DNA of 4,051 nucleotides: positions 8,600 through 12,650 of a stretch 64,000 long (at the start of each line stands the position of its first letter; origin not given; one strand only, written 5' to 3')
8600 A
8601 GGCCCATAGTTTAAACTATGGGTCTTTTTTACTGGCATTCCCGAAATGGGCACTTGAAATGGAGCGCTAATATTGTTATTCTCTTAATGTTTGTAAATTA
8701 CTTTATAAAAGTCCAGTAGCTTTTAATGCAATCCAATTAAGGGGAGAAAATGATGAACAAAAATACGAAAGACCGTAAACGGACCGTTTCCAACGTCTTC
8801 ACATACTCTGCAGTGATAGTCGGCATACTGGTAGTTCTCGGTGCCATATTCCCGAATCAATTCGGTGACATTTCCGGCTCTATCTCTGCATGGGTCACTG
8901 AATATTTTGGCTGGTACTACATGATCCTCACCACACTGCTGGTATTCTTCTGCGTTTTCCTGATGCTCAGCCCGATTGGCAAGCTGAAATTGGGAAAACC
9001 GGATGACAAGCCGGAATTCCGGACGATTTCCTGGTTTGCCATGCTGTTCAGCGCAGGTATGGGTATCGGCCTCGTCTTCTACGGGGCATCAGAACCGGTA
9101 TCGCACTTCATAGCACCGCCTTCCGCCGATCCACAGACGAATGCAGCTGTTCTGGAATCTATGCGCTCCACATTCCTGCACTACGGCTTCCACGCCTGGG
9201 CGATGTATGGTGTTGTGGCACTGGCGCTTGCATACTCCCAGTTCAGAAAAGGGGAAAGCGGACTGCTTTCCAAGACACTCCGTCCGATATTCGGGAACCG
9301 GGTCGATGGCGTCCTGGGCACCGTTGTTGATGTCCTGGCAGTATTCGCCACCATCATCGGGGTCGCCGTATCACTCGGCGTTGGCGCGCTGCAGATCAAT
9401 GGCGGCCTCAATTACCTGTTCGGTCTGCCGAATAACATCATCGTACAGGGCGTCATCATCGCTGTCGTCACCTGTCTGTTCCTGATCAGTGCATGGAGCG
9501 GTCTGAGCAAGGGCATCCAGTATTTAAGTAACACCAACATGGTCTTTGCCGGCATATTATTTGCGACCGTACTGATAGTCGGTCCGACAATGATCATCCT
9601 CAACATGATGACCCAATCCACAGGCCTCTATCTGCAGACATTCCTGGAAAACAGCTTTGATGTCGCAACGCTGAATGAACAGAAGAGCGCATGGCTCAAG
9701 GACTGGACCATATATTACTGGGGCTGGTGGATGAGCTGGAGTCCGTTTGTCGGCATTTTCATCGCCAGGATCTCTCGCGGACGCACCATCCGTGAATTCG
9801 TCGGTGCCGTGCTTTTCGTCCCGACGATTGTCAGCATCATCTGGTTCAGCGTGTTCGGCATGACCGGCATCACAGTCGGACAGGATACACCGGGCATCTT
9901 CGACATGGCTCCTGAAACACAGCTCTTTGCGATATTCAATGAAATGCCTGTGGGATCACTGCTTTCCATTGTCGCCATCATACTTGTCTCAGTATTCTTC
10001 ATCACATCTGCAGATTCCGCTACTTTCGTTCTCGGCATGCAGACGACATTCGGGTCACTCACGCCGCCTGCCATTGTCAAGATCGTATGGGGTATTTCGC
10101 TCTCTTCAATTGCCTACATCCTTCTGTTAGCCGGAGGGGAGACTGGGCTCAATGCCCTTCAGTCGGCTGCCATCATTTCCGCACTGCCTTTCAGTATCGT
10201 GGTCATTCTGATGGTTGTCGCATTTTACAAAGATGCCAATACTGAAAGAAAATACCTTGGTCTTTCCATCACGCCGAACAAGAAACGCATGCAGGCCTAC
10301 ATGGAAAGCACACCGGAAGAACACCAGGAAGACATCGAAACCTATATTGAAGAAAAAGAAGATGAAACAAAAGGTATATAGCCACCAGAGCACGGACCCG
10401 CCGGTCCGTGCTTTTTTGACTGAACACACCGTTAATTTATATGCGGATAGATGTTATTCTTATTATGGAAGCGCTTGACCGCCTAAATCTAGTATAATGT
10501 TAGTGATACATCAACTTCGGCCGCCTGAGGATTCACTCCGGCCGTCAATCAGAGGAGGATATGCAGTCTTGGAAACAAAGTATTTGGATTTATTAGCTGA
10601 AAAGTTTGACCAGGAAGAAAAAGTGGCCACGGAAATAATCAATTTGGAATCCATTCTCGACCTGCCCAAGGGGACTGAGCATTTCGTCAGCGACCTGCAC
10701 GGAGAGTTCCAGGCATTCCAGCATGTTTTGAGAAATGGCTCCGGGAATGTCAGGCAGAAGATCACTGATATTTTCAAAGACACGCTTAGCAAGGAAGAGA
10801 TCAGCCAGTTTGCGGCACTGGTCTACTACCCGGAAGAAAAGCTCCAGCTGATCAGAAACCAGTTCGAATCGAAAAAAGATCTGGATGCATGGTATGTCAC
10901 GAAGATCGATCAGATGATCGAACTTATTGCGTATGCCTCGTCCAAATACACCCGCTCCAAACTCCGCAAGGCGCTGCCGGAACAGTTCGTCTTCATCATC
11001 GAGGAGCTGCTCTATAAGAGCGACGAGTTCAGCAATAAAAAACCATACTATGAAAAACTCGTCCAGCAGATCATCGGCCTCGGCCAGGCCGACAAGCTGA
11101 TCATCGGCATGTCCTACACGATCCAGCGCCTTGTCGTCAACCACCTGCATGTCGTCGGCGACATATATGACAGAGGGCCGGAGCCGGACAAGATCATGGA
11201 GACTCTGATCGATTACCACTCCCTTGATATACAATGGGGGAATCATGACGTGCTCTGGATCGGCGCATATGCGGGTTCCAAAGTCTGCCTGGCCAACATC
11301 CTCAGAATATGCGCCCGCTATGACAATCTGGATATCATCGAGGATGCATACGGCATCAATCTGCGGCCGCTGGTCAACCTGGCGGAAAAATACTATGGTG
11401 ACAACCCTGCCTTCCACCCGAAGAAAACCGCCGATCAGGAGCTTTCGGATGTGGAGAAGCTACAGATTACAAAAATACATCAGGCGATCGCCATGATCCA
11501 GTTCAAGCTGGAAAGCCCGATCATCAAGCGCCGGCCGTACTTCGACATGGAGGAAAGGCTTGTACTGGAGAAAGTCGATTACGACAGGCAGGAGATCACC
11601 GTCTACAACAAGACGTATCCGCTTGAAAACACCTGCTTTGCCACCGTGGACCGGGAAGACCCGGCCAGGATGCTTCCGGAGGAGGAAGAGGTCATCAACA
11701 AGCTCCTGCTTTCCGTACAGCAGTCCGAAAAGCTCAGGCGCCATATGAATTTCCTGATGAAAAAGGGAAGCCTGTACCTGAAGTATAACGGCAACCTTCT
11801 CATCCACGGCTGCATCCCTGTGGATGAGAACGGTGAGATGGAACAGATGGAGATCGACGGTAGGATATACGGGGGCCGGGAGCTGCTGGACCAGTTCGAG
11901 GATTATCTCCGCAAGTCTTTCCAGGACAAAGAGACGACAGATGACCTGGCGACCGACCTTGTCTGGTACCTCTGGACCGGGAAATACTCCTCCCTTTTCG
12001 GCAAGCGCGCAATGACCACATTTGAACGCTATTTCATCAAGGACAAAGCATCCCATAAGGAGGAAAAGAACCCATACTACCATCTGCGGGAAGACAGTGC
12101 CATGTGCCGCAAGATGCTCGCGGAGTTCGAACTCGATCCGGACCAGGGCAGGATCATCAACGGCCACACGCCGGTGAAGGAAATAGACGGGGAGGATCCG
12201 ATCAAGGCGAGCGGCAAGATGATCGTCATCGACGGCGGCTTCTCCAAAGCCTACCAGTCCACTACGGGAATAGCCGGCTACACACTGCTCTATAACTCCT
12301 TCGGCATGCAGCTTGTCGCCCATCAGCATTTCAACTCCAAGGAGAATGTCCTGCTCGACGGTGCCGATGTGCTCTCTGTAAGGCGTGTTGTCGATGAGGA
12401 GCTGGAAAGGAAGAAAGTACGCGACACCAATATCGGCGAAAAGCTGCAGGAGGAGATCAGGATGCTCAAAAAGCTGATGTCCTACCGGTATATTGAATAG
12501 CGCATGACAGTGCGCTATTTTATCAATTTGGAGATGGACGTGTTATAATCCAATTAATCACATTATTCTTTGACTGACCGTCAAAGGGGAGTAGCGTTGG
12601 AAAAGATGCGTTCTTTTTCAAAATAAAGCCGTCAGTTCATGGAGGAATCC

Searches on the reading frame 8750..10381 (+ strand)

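Call 7: search_protein_families(library=ncbifam, proteins=[window:8750-10381:+])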
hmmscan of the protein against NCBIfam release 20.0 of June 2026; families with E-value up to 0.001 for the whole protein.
window:8750-10381:+ (543 aa): 5 families
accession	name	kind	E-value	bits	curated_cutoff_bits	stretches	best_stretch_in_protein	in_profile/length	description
NF047988.1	betaine_BCCT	equivalog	6.4e-187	621.9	650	1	16-495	2-480/483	glycine betaine uptake BCCT transporter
TIGR00842.1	bcct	subfamily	1e-152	509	407.55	1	54-498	1-451/452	BCCT family transporter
NF007399.1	PRK09928.1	subfamily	2e-124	416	695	1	5-499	4-501/675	choline BCCT transporter BetT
NF002887.1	PRK03356.1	equivalog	3.1e-77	260.3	541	1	10-496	6-496/497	L-carnitine/gamma-butyrobetaine antiporter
NF007412.0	PRK09950.1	equivalog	1.7e-75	254.6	647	1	9-498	5-498/536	BCCT family transporter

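Call 8: search_protein_families(library=pfam, proteins=[window:8750-10381:+])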
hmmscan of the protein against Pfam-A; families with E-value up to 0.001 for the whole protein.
window:8750-10381:+ (543 aa): 1 family
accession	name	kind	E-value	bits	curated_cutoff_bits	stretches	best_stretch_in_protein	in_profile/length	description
PF02028.23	BCCT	-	1.1e-185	618.3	27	1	16-498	1-484/485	BCCT, betaine/carnitine/choline family transporter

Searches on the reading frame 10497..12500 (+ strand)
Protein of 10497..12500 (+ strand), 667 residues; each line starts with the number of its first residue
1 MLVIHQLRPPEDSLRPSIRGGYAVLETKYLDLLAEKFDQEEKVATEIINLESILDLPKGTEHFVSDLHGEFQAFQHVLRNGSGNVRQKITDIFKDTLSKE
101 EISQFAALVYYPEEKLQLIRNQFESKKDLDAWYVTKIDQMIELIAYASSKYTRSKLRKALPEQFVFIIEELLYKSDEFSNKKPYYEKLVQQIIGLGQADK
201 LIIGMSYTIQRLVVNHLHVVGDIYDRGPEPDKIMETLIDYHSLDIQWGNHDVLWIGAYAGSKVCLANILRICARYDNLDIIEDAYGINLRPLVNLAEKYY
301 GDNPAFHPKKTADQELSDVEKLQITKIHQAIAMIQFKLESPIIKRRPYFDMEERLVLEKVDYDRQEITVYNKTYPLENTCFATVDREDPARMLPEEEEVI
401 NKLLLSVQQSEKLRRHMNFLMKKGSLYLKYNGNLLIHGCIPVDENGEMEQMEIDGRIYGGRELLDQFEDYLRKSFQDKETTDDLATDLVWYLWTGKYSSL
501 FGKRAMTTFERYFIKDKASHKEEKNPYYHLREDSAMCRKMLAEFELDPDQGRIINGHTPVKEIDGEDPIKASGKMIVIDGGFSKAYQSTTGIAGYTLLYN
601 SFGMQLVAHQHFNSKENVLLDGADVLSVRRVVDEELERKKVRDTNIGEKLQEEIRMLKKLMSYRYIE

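Call 7: search_protein_families(library=ncbifam, proteins=[window:10497-12500:+])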
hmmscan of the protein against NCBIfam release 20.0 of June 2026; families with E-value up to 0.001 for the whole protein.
window:10497-12500:+ (667 aa): 0 families

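Call 8: search_protein_families(library=pfam, proteins=[window:10497-12500:+])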
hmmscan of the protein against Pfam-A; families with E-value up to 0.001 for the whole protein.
window:10497-12500:+ (667 aa): 1 family
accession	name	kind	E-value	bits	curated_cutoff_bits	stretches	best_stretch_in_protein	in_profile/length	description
PF06874.16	FBPase_2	-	3.1e-280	931.4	27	1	28-662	1-635/639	Firmicute fructose-1,6-bisphosphatase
